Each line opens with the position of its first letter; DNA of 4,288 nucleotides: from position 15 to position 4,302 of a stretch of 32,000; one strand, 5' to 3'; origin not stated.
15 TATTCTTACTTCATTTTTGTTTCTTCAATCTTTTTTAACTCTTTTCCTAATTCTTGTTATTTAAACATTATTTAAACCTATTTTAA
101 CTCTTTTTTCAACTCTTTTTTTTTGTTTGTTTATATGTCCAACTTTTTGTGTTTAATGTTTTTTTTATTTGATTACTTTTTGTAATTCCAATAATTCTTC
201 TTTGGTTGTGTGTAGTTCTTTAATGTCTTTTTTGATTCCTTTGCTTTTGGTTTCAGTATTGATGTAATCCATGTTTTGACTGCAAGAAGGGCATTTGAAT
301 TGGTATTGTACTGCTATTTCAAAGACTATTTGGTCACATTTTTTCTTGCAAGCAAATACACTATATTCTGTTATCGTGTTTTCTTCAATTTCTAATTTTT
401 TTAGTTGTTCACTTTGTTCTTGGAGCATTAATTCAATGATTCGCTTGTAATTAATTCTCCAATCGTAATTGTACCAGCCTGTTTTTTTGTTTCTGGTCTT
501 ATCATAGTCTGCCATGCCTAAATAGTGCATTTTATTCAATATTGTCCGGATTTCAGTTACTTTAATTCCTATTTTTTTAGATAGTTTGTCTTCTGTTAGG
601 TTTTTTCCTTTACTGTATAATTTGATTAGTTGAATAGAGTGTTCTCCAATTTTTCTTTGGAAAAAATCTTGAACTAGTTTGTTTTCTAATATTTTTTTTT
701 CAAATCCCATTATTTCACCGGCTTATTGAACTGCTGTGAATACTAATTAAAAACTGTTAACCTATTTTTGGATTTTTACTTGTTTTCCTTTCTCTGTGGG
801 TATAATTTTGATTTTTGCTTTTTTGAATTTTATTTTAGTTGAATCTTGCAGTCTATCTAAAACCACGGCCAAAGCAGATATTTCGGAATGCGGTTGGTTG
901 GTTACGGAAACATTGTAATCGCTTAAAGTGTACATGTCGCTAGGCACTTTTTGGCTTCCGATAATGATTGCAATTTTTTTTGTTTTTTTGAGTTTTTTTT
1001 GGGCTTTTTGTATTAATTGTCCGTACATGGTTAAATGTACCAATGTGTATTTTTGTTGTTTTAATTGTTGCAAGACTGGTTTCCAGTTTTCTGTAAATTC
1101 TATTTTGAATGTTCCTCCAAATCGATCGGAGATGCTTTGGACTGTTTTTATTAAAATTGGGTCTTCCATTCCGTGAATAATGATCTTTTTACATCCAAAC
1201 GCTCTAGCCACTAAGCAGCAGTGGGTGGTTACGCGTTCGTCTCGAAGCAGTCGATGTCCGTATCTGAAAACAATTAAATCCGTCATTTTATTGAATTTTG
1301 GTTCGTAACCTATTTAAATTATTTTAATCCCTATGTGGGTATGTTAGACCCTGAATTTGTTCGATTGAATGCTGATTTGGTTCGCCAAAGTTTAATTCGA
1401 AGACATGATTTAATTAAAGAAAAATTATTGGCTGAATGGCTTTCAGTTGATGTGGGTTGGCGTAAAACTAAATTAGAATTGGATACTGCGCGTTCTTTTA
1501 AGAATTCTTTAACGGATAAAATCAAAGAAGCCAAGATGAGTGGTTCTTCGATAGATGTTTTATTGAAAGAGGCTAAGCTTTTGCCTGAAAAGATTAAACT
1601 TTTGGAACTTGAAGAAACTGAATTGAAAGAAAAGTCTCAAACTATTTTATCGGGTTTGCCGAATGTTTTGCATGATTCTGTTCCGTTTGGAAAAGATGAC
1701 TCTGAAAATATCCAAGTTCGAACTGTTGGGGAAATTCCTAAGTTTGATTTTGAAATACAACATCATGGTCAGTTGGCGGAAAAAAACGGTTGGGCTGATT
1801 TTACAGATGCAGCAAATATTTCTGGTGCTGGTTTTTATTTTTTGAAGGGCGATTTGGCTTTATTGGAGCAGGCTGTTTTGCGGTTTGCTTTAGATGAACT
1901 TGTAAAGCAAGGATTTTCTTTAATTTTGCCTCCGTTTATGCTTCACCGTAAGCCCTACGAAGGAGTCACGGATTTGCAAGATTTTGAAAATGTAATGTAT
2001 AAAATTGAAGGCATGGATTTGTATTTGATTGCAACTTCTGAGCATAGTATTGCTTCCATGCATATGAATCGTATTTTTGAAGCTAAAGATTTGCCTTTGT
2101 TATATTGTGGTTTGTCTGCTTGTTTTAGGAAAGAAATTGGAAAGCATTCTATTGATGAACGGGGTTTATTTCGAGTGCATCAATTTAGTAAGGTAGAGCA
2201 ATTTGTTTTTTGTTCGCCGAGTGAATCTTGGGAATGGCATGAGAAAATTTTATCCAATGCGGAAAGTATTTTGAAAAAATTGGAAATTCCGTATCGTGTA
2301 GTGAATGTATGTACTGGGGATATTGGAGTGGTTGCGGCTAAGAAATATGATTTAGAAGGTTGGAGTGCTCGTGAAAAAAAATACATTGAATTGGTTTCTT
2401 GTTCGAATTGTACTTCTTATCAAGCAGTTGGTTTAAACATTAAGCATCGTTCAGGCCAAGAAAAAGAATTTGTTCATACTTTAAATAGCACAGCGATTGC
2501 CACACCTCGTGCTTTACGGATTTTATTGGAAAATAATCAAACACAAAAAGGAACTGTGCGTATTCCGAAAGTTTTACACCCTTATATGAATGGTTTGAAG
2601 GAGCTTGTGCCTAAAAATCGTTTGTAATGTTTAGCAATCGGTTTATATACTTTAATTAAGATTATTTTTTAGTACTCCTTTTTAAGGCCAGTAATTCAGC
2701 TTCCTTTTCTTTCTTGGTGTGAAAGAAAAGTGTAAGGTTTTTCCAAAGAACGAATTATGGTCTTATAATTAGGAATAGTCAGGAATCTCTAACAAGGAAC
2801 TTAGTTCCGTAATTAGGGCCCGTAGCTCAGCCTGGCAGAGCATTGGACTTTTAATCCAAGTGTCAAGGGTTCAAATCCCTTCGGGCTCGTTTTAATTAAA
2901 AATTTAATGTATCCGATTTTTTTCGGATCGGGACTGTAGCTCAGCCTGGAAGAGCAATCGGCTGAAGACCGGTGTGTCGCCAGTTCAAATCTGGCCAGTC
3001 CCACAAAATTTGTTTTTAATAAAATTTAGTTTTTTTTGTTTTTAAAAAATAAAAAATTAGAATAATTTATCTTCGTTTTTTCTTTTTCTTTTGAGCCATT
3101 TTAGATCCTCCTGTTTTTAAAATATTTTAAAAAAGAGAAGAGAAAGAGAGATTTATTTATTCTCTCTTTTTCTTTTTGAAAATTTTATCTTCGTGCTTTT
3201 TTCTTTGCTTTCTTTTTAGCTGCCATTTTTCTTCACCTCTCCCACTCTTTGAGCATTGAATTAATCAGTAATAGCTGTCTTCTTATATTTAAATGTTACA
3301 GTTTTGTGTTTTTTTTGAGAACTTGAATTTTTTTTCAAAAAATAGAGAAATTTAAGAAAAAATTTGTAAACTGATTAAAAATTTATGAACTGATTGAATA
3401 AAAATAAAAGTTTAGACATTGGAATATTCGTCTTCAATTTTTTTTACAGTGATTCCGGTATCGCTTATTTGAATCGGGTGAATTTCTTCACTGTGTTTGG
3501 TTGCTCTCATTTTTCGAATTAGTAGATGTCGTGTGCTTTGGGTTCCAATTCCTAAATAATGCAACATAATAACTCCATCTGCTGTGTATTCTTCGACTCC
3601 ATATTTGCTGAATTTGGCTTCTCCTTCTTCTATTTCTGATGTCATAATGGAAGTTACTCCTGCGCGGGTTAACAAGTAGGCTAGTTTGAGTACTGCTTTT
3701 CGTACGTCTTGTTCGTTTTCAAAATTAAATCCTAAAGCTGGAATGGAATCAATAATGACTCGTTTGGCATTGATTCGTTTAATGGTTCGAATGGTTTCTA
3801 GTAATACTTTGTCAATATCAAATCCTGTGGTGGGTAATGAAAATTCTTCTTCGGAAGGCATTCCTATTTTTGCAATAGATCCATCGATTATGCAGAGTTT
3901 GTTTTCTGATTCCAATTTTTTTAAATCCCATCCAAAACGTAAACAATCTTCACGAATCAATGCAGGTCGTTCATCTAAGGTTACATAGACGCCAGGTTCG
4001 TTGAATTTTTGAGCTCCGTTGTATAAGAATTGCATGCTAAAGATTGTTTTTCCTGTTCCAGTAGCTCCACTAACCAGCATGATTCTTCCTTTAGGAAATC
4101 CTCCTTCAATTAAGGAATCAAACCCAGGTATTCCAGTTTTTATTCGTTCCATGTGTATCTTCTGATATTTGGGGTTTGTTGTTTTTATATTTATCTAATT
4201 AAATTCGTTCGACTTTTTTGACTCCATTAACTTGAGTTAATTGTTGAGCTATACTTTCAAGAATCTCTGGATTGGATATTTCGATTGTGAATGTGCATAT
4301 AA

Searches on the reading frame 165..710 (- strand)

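Call 79: search_protein_families(library=pfam, proteins=[window:165-710:-], max_evalue=0.001)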
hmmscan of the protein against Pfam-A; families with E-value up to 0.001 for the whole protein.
window:165-710:- (181 aa): 1 family
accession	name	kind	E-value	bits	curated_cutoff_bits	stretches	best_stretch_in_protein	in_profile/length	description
PF02002.24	TFIIE_alpha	-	4.7e-15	55.8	22.9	1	12-110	2-100/105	TFIIE alpha subunit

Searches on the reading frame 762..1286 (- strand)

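Call 79: search_protein_families(library=pfam, proteins=[window:762-1286:-], max_evalue=0.001)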
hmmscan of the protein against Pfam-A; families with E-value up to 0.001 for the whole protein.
window:762-1286:- (174 aa): 2 families
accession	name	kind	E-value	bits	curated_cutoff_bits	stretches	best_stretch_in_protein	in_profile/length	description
PF01994.21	Trm56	-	3.1e-42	143.7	25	1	56-170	1-118/119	tRNA ribose 2'-O-methyltransferase, aTrm56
PF00588.24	SpoU_methylase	-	4.1e-05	24.2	29.7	1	26-112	21-104/142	SpoU rRNA Methylase family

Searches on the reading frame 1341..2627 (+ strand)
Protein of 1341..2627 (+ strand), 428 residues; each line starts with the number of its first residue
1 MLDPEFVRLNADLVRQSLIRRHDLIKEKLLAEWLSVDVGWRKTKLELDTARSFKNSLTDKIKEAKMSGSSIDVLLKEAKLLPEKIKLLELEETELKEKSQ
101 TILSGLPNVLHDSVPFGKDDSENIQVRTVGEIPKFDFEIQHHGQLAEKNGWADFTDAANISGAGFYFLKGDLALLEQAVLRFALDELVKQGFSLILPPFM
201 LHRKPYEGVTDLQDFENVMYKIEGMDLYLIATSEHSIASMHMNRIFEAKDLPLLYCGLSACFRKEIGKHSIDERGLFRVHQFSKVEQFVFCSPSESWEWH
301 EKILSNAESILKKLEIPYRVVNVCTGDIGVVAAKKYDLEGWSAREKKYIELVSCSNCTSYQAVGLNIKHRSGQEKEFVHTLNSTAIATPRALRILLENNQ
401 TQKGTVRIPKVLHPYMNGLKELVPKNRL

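Call 79: search_protein_families(library=pfam, proteins=[window:1341-2627:+], max_evalue=0.001)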
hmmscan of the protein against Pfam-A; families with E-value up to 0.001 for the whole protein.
window:1341-2627:+ (428 aa): 2 families
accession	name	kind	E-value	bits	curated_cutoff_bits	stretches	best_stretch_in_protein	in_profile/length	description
PF00587.30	tRNA-synt_2b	-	1.6e-35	123.3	29.3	1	225-399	9-179/179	tRNA synthetase class II core domain (G, H, P, S and T)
PF02403.27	Seryl_tRNA_N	-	6.1e-18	65.5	28.2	1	1-109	1-107/108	Seryl-tRNA synthetase N-terminal domain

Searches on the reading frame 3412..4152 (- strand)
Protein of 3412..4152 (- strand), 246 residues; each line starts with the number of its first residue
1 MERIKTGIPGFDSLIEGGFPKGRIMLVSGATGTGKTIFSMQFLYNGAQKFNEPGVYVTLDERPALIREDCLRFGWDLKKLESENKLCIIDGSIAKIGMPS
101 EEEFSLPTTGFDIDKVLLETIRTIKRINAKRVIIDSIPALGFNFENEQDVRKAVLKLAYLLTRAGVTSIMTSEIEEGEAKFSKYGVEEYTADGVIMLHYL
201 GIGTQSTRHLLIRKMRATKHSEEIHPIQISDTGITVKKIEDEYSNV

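Call 79: search_protein_families(library=pfam, proteins=[window:3412-4152:-], max_evalue=0.001)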
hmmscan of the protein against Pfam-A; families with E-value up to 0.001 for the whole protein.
window:3412-4152:- (246 aa): 4 families
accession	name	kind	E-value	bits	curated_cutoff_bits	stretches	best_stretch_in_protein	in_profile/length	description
PF06745.19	ATPase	-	5.2e-77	258.8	26.6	1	4-239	1-229/231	KaiC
PF13481.12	AAA_25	-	1.5e-08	35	27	1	3-171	14-187/195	AAA domain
PF07088.17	GvpD_P-loop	-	4e-06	27.3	24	1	21-214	9-185/189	GvpD gas vesicle protein, P-loop domain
PF00154.27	RecA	-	0.00023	21.1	27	0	5-80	34-107/262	recA bacterial DNA recombination protein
